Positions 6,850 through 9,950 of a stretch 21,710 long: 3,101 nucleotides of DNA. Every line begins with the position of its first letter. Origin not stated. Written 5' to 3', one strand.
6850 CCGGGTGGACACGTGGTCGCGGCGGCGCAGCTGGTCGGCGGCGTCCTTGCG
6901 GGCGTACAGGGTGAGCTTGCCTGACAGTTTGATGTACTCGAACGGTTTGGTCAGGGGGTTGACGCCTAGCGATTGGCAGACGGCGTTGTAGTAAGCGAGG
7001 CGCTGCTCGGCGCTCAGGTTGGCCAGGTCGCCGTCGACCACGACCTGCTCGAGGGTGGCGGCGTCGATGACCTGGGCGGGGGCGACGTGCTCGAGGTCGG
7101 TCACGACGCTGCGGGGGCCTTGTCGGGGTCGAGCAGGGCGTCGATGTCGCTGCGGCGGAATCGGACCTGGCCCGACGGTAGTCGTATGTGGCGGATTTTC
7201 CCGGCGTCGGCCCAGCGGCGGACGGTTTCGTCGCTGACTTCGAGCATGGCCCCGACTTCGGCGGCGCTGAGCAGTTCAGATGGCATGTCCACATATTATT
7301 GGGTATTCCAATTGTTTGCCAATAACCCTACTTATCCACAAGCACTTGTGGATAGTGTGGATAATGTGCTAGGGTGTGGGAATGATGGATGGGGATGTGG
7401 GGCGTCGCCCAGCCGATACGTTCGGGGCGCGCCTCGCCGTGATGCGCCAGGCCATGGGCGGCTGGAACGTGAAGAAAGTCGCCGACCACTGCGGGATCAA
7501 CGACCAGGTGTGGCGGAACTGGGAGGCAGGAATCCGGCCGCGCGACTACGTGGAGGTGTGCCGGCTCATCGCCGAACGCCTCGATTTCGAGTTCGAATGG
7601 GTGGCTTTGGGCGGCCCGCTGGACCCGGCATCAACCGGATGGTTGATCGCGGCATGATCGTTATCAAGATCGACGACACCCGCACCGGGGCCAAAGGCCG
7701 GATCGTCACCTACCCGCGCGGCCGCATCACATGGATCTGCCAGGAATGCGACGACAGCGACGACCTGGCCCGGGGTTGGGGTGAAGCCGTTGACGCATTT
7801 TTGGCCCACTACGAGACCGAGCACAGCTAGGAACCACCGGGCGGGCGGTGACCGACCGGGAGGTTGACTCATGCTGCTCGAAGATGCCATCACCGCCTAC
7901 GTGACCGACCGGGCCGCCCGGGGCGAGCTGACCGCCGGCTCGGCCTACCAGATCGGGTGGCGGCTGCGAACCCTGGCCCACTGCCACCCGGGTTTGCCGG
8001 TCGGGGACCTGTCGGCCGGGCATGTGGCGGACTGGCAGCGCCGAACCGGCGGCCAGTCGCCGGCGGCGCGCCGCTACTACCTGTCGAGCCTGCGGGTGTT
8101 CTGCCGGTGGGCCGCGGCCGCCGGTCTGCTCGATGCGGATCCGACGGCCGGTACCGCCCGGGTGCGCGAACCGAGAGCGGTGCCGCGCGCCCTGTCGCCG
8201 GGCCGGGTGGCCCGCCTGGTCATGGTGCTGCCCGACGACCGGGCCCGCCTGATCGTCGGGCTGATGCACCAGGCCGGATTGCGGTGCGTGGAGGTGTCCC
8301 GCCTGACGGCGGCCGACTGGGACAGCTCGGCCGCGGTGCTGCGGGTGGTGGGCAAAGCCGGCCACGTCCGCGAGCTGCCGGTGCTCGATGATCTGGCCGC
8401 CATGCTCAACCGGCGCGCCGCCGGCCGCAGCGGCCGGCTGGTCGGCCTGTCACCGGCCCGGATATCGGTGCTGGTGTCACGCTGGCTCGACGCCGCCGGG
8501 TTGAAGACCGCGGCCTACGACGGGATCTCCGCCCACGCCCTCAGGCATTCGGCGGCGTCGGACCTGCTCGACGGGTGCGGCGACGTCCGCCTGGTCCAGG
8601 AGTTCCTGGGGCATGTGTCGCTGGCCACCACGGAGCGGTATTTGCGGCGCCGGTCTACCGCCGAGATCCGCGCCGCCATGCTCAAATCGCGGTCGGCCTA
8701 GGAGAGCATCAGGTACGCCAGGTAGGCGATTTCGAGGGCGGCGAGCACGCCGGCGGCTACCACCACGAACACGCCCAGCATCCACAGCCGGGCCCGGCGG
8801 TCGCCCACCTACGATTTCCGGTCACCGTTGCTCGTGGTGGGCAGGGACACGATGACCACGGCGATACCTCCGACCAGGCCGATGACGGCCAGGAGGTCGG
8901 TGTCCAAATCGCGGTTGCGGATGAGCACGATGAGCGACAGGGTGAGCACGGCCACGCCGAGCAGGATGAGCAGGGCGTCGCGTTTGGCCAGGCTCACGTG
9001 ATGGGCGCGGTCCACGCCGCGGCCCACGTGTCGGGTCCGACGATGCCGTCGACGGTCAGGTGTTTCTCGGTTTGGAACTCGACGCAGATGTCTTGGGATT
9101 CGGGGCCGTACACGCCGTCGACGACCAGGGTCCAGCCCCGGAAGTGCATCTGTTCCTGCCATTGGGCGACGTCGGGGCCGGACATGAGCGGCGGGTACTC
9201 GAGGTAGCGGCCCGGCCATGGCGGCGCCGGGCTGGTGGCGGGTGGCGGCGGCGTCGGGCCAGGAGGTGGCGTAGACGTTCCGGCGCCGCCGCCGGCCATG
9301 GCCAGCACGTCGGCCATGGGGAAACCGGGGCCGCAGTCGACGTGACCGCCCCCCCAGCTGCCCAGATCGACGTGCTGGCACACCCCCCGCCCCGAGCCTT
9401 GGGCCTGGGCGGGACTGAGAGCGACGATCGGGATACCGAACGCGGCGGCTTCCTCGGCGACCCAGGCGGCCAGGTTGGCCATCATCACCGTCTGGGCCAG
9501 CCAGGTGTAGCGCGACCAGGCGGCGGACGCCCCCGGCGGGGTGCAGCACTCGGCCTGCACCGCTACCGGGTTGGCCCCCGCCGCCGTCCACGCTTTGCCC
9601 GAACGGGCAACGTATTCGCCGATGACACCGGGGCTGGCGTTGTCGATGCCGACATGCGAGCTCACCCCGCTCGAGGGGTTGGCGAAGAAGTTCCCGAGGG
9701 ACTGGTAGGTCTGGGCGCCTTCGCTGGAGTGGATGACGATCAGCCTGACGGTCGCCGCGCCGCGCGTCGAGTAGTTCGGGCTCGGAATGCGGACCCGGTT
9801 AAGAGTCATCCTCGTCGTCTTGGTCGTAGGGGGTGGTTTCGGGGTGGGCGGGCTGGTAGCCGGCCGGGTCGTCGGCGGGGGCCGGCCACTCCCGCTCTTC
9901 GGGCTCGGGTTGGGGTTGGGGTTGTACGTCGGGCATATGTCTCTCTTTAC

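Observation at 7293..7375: Genetic switch region carrying three DnaA-box-identical repeats and leaderless promoter geometry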

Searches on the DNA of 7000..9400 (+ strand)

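Call 36: search_rna_families(source=window, start=7000, end=9400, threshold=evalue, max_evalue=10, show_alignments=3)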
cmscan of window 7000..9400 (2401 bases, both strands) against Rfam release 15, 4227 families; matches with E-value up to 10: 2.
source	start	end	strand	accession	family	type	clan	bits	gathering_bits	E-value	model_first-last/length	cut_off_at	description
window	8411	8468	+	RF03006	M23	Gene; sRNA;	-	18.3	41.2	3.4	1-53/53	no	M23 RNA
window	8306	8363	-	RF01680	P5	Gene; sRNA;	-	18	60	5.5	1-71/71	no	Pseudomonas sRNA P5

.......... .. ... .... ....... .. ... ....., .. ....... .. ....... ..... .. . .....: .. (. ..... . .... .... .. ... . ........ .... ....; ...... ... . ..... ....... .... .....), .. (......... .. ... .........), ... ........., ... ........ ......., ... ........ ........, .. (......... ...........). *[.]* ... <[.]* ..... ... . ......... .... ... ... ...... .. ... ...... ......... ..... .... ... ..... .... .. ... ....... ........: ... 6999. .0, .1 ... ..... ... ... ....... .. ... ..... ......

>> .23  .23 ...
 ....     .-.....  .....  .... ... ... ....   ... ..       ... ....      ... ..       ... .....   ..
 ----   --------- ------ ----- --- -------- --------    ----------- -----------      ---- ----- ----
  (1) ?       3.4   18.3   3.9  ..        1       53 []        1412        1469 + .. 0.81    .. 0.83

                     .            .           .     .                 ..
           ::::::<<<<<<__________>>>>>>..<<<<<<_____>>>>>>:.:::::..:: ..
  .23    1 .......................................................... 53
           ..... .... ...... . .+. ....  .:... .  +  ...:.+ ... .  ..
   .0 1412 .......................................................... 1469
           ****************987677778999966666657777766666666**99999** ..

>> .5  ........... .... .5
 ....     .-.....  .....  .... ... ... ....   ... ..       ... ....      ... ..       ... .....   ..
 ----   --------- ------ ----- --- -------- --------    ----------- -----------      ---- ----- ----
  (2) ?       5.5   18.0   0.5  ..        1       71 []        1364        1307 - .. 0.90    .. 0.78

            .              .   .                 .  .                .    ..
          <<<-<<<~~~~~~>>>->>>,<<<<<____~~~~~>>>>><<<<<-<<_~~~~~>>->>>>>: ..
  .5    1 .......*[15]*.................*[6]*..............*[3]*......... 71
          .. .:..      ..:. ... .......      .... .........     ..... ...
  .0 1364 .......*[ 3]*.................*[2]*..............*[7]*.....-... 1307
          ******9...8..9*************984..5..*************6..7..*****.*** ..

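Call 95: search_dna_similar(query=window:7326-7370:+, collection=ecoli_genomes, mode=distant, max_evalue=10, max_rows=10)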
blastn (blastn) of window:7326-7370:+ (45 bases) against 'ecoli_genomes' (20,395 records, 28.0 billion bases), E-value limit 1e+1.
No match.

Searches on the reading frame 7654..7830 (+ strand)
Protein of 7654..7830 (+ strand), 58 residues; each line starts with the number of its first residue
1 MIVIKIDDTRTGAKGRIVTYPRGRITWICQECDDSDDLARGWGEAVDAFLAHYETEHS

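Call 11: search_protein_families(library=pfam, proteins=[window:7654-7830:+], max_evalue=0.01)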
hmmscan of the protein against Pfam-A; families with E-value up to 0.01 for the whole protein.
window:7654-7830:+ (58 aa): 0 families

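Call 12: search_protein_families(library=phrogs, proteins=[window:7654-7830:+], max_evalue=0.001)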
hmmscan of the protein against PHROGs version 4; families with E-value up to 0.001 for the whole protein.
window:7654-7830:+ (58 aa): 0 families

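Call 51: search_protein_families(library=ncbifam, proteins=[window:7654-7830:+], max_evalue=0.01)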
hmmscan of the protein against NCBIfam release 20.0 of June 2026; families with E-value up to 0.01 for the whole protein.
window:7654-7830:+ (58 aa): 0 families

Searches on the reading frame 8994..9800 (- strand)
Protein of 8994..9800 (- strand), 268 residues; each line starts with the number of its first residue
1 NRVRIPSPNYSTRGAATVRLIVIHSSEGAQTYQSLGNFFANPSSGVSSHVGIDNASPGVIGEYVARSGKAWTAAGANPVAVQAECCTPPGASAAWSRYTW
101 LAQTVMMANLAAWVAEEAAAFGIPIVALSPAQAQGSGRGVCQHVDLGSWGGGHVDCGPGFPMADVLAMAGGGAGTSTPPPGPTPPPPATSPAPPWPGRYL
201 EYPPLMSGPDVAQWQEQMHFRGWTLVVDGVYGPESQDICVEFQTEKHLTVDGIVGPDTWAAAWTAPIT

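Call 84: search_protein_families(library=phrogs, proteins=[window:8994-9800:-], max_evalue=0.01)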
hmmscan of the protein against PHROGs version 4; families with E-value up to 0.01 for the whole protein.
window:8994-9800:- (268 aa): 17 families
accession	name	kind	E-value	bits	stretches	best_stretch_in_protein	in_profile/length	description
phrog_16428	-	lysis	1.4e-27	97.6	1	9-261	254-517/520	endolysin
phrog_1493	-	lysis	5.2e-26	92.7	1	9-267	23-310/394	endolysin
phrog_12609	-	lysis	1.6e-18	68.2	1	5-169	10-179/264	endolysin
phrog_2998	-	lysis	6.5e-17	63.2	1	12-176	140-302/485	endolysin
phrog_880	-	lysis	2.4e-16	61.1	1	7-261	178-430/435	endolysin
phrog_2649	-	lysis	1.1e-11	46.1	1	207-261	180-234/261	endolysin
phrog_1224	-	head and packaging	3e-07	31.1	1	207-261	9-63/438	endolysin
phrog_1512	-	lysis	1.5e-06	29.5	1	187-262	164-242/314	endolysin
phrog_670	-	lysis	1.5e-06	28.4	1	4-146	101-227/596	endolysin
phrog_14988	-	other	5.2e-06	27.4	1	230-268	231-272/272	peptidase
phrog_833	-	lysis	1.4e-05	25.9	1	10-98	22-109/294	endolysin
phrog_19265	-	unknown function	1.5e-05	25.8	1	7-86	12-90/293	-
phrog_7698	-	lysis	3.4e-05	24.8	1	6-88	12-94/316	endolysin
phrog_1794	-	lysis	4.9e-05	23.9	1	9-99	45-138/336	amidase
phrog_700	-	lysis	0.00014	22.4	1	13-165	204-364/491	endolysin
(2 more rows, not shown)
